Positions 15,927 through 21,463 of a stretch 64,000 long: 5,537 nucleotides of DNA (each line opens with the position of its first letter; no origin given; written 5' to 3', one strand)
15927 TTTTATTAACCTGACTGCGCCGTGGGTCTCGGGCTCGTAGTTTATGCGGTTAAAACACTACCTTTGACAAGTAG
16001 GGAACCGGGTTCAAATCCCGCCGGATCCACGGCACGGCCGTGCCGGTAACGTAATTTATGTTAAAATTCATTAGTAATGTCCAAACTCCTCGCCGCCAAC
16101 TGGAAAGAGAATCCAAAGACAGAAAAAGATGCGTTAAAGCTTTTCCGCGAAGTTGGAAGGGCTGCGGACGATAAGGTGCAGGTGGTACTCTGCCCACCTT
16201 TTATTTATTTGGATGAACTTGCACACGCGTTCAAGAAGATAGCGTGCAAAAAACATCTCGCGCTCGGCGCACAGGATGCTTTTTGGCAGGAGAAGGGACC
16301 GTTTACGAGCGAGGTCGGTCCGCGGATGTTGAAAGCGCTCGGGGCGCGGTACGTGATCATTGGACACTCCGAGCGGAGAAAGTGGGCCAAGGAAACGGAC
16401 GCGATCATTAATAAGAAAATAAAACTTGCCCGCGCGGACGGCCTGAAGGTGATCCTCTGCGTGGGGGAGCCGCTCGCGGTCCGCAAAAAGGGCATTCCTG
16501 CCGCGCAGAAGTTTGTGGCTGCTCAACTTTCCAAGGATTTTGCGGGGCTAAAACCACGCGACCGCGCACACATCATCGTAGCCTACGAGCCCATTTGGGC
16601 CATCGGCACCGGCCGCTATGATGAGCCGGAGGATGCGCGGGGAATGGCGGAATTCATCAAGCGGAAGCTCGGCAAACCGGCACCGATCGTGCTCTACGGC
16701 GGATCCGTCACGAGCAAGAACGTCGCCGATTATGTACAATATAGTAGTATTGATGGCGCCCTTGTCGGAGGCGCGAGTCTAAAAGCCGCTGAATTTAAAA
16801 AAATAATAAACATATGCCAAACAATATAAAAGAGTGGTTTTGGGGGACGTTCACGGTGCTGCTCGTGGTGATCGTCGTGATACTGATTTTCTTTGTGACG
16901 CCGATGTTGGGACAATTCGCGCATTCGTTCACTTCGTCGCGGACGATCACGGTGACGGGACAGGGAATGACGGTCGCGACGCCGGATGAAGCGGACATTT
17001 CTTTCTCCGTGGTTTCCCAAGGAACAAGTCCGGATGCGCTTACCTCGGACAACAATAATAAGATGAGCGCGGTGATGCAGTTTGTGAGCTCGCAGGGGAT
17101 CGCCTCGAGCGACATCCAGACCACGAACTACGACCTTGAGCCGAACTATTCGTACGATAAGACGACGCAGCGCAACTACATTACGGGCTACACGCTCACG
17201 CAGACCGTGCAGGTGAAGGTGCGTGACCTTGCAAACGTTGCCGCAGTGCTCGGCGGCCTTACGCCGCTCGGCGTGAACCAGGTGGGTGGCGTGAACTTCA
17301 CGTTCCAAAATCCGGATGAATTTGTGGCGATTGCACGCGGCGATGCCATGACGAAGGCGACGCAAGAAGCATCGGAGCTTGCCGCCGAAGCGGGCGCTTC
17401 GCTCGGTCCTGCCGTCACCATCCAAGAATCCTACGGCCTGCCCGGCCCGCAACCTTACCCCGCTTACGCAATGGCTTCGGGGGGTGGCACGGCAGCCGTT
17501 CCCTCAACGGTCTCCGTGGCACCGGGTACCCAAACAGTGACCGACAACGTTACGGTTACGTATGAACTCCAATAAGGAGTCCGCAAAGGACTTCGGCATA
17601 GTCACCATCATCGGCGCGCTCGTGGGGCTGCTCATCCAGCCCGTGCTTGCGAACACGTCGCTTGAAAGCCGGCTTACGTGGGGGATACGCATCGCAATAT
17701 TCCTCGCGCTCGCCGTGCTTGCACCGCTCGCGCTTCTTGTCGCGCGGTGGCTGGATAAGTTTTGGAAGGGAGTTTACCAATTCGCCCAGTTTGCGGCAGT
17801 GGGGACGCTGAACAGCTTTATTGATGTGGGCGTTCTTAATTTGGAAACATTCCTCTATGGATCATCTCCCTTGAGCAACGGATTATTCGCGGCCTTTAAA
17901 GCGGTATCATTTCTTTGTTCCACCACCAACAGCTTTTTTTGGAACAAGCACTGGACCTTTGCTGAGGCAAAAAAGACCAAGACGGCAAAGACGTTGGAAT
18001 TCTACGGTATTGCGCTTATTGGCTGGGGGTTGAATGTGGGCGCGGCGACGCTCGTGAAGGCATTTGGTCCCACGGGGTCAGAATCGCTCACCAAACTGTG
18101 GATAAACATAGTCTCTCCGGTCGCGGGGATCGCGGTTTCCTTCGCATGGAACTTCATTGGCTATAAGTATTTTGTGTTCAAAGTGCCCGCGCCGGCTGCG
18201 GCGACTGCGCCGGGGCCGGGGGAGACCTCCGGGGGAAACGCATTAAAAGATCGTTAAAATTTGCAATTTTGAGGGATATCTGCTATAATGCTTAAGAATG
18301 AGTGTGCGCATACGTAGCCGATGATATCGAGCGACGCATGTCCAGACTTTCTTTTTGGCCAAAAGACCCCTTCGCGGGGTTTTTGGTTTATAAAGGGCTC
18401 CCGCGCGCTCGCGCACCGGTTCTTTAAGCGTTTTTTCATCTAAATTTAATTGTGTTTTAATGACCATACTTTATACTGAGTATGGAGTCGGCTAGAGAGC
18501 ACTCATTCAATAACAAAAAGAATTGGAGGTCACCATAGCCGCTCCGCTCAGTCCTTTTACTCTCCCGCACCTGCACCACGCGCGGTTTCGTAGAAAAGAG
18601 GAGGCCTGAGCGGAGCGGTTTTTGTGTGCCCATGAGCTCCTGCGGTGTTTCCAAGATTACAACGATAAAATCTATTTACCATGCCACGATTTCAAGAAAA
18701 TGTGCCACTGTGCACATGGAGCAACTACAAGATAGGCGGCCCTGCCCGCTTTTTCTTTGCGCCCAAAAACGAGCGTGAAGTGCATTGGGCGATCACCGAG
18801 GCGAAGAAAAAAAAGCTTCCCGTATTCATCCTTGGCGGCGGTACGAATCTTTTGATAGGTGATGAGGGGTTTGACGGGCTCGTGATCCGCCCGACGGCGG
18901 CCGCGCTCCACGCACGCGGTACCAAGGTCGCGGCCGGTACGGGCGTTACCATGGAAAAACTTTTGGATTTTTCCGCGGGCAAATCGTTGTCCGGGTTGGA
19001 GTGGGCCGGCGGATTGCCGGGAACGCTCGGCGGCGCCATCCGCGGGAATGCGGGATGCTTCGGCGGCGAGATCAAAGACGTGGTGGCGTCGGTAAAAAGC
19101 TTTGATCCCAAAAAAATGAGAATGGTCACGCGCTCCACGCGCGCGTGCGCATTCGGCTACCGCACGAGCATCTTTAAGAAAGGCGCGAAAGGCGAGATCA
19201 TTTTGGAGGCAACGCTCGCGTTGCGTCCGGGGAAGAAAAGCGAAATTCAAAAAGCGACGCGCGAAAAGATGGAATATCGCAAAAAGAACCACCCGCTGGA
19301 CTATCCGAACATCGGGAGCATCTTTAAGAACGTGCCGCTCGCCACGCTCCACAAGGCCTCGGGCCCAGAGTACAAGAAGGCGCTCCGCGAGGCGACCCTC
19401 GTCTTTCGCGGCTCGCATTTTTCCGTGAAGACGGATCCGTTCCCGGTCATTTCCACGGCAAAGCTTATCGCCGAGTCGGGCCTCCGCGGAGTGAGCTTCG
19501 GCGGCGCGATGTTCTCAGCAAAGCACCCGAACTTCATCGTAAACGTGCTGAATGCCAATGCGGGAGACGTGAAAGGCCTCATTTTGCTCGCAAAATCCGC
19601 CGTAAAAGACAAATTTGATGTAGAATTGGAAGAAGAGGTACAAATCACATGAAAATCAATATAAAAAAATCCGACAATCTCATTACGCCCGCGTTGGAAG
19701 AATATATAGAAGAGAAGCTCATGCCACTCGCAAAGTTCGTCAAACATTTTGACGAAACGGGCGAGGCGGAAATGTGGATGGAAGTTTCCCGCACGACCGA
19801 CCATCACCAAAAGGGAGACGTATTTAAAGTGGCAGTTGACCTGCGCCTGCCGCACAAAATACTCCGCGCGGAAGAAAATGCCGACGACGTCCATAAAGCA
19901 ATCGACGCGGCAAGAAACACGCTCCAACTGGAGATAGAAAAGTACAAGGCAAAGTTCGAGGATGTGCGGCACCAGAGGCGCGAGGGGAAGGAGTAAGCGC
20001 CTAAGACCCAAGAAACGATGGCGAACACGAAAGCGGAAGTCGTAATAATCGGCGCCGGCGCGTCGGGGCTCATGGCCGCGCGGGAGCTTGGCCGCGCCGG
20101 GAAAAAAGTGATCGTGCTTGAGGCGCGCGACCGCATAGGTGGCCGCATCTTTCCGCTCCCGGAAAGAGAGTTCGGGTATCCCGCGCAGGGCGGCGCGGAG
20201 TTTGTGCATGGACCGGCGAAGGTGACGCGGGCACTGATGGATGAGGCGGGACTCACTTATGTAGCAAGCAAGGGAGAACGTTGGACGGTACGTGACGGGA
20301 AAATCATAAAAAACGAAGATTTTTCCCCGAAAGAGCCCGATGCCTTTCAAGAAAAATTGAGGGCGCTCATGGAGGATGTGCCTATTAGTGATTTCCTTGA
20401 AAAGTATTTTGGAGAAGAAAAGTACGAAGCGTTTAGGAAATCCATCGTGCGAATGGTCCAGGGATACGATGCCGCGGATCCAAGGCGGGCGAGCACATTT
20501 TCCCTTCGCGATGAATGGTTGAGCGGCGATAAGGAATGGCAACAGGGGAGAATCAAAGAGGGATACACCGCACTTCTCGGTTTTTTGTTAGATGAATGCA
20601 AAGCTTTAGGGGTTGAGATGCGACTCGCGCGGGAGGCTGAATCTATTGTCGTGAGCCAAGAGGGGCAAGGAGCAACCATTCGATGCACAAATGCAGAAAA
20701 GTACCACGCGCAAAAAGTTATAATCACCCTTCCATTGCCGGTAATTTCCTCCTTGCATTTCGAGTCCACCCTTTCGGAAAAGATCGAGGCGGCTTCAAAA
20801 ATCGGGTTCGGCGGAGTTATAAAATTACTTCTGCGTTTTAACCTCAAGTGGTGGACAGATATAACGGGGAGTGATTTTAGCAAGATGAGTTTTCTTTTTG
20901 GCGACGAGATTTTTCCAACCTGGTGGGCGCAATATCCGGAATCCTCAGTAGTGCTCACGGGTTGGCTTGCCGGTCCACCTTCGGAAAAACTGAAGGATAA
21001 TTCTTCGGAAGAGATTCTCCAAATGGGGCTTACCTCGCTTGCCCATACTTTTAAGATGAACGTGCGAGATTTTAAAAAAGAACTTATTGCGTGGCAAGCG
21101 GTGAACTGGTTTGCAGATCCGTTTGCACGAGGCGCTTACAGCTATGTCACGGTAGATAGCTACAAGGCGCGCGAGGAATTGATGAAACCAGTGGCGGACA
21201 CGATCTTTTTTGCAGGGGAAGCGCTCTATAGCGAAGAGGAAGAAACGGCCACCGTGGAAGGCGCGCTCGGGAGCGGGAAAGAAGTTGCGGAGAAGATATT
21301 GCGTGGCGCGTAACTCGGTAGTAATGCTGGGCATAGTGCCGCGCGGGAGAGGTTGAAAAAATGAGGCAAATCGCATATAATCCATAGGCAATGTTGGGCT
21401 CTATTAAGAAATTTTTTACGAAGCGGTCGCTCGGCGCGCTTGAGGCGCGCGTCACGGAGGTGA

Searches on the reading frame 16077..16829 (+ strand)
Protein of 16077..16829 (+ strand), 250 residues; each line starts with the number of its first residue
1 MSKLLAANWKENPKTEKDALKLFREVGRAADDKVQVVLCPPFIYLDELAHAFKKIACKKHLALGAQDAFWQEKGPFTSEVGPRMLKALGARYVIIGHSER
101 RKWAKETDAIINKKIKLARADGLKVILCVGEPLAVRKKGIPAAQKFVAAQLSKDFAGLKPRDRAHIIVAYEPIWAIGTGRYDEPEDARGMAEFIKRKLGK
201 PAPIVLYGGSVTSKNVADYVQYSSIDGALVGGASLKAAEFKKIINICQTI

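Call 43: search_protein_families(library=pfam, proteins=[window:16077-16829:+], max_evalue=0.00001)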
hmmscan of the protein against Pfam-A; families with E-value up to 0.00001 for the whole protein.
window:16077-16829:+ (250 aa): 1 family
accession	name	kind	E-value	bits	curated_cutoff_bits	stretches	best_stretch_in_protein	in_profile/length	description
PF00121.24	TIM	-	3.3e-73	246.7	20.1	1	4-246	2-244/245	Triosephosphate isomerase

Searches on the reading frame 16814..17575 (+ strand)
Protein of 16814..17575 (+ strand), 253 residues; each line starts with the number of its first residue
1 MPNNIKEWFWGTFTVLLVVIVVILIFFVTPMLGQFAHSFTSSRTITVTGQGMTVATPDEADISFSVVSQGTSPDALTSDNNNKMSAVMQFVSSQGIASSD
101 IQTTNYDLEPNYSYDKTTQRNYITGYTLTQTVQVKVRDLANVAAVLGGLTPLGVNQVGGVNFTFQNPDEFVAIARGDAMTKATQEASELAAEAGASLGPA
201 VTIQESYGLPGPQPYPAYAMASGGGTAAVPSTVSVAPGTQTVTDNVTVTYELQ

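Call 43: search_protein_families(library=pfam, proteins=[window:16814-17575:+], max_evalue=0.00001)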
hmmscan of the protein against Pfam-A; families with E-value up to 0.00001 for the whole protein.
window:16814-17575:+ (253 aa): 1 family
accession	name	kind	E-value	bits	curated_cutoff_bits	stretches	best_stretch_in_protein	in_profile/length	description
PF04402.19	SIMPL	-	4.4e-49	168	25.2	1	45-250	1-205/205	Protein of unknown function (DUF541)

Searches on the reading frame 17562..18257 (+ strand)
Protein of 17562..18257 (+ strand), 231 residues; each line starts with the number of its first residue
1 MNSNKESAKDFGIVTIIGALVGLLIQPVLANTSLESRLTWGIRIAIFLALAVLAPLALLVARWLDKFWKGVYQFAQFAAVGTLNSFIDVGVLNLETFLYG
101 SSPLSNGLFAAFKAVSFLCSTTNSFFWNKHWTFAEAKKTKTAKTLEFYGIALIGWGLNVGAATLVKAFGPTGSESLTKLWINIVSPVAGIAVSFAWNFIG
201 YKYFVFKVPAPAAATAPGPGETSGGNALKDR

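Call 43: search_protein_families(library=pfam, proteins=[window:17562-18257:+], max_evalue=0.00001)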
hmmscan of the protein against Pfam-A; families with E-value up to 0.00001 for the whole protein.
window:17562-18257:+ (231 aa): 1 family
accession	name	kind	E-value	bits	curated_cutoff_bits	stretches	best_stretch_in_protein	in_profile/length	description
PF04138.20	GtrA_DPMS_TM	-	1.7e-16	60.9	26.1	1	76-206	1-117/117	GtrA/DPMS, transmembrane domain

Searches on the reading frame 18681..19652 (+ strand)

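Call 43: search_protein_families(library=pfam, proteins=[window:18681-19652:+], max_evalue=0.00001)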
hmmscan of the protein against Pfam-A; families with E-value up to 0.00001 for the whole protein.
window:18681-19652:+ (323 aa): 2 families
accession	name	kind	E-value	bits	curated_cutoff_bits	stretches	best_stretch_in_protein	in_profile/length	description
PF02873.21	MurB_C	-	4.7e-25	88.1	27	1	188-322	1-98/99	UDP-N-acetylenolpyruvoylglucosamine reductase, C-terminal domain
PF01565.28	FAD_binding_4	-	1.7e-17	63.9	26.4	1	24-144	3-132/139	FAD binding domain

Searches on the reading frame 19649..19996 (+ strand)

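Call 43: search_protein_families(library=pfam, proteins=[window:19649-19996:+], max_evalue=0.00001)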
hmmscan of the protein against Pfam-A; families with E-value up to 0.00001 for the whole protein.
window:19649-19996:+ (115 aa): 1 family
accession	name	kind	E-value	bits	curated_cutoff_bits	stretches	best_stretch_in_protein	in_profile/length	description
PF02482.25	Ribosomal_S30AE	-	3.9e-14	53.6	23.7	1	5-102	3-86/88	Sigma 54 modulation protein / S30EA ribosomal protein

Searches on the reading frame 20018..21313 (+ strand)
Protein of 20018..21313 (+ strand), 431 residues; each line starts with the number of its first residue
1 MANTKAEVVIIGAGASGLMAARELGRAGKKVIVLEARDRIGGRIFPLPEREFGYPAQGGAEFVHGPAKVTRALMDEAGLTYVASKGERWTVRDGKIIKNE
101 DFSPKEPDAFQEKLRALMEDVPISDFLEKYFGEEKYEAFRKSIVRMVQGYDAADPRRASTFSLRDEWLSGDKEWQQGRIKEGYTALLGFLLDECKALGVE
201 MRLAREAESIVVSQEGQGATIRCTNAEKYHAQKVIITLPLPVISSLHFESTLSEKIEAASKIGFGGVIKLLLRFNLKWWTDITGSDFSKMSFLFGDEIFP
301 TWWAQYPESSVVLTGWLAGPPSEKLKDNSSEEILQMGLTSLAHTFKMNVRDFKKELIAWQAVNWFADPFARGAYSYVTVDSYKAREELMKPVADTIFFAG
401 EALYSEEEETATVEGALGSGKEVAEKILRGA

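Call 43: search_protein_families(library=pfam, proteins=[window:20018-21313:+], max_evalue=0.00001)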
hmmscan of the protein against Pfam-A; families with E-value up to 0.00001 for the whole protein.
window:20018-21313:+ (431 aa): 10 families
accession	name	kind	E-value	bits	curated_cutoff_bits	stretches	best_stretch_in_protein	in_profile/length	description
PF01593.30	Amino_oxidase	-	4.9e-52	178.1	19.8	1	16-428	2-443/443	Flavin containing amine oxidoreductase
PF13450.12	NAD_binding_8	-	3.7e-12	46.8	21.9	1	10-76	1-67/68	NAD(P)-binding Rossmann-like domain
PF03486.20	HI0933_like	-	7.9e-12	45.6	50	1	7-44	2-39/244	HI0933-like protein Rossmann domain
PF01266.30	DAO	-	1.6e-09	38.2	27.9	1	8-41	2-35/353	FAD dependent oxidoreductase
PF00070.33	Pyr_redox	-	2.4e-07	31.6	22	0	8-44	2-37/82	Pyridine nucleotide-disulphide oxidoreductase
PF01494.25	FAD_binding_3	-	6.7e-07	29.3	22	1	6-38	2-34/349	FAD binding domain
PF00890.30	FAD_binding_2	-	7.2e-07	29.2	20.4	1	8-43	2-37/414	FAD binding domain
PF01946.23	Thi4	-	1.3e-06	28.3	26.2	1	5-43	17-56/235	Thi4 family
PF12831.13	FAD_oxidored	-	1.8e-06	28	27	1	7-43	1-37/416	FAD dependent oxidoreductase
PF07992.20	Pyr_redox_2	-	9e-06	25.7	26.1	0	5-45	142-181/291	Pyridine nucleotide-disulphide oxidoreductase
